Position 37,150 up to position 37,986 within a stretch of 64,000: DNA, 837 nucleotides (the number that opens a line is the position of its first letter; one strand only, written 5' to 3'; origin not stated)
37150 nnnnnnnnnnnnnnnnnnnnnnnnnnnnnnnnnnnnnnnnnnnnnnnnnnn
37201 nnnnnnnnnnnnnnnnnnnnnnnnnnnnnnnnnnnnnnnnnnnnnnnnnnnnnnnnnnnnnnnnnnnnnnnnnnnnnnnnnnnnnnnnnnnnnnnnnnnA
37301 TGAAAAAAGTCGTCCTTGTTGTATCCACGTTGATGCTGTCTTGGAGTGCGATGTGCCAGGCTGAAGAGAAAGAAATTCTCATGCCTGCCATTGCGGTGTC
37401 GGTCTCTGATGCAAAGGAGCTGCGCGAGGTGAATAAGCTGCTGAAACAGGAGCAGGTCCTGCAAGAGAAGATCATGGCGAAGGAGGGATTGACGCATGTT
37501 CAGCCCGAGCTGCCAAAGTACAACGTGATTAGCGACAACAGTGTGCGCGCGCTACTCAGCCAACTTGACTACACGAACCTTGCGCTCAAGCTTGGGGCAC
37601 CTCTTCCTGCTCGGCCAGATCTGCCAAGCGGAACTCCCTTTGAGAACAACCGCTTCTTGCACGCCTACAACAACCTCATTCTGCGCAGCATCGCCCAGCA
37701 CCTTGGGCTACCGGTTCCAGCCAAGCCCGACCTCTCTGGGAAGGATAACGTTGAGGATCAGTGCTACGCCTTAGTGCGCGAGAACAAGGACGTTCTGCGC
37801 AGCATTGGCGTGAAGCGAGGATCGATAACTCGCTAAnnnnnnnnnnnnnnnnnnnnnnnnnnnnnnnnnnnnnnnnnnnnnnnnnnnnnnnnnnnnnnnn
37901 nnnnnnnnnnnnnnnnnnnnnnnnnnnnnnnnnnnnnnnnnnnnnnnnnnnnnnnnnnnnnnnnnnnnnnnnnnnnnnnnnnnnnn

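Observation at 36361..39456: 2.8-kb lower-GC insert bounded by ~150-bp imperfect direct repeats that duplicate a gene 3' end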

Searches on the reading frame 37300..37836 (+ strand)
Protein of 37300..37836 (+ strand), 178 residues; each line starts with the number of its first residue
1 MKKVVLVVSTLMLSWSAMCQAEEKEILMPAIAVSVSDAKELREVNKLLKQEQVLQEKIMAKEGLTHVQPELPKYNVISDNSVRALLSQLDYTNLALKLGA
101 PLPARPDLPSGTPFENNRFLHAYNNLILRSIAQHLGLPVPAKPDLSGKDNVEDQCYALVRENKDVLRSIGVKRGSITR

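Call 7: search_protein_families(library=pfam, proteins=[window:37300-37836:+], max_evalue=0.01)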
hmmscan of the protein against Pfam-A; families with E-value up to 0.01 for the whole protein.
window:37300-37836:+ (178 aa): 0 families

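Call 63: search_protein_families(library=ncbifam, proteins=[window:37300-37836:+], max_evalue=0.01)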
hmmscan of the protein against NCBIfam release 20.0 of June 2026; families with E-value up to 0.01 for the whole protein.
window:37300-37836:+ (178 aa): 0 families

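Call 64: search_protein_families(library=padloc, proteins=[window:37300-37836:+], max_evalue=0.01)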
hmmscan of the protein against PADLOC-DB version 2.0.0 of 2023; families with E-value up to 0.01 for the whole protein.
window:37300-37836:+ (178 aa): 0 families

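Call 83: search_solved_structures(query=window:37300-37836:+, max_evalue=1)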
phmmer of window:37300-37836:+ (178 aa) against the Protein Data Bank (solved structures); distinct sequences matched with E-value up to 1: 0.

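Call 88: predict_structure(protein=window:37300-37836:+)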
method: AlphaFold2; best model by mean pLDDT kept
length: 178 residues; sequences in the alignment: 1
mean_pLDDT: 56.0   pTM: 0.46
mean pLDDT of the five models: 56.0, 53.9, 52.3, 51.1, 47.4
residues with pLDDT >= 90: 0; 70-90: 30; 50-70: 87; < 50: 61
segments of 3 or more residues with pLDDT < 50: 1-35, 66-77, 108-117
pLDDT, mean of each block of 10 residues (from residue 1): 34 35 37 53 64 61 49 46 62 71 59 48 74 76 54 66 63 54
secondary structure, 60 per line:
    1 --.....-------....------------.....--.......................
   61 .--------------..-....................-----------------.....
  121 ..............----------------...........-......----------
elements in order: E3-7 H15-18 E31-35 H38-61 H79-98 H116-134 H151-161 H163-168
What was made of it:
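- Tried and rejected: Single-sequence AlphaFold of the 178-aa protein gave pLDDT 56, too poor for a fold search (call 88).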

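Call 89: search_dna_similar(query=window:37300-37836:+, collection=plasmids, mode=protein, max_evalue=0.001, max_rows=5)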
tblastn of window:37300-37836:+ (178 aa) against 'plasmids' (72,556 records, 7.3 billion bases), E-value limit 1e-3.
No match.

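Call 99: search_protein_families(library=phrogs, proteins=[window:37300-37836:+], max_evalue=0.01)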
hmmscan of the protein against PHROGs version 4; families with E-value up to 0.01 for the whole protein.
window:37300-37836:+ (178 aa): 0 families
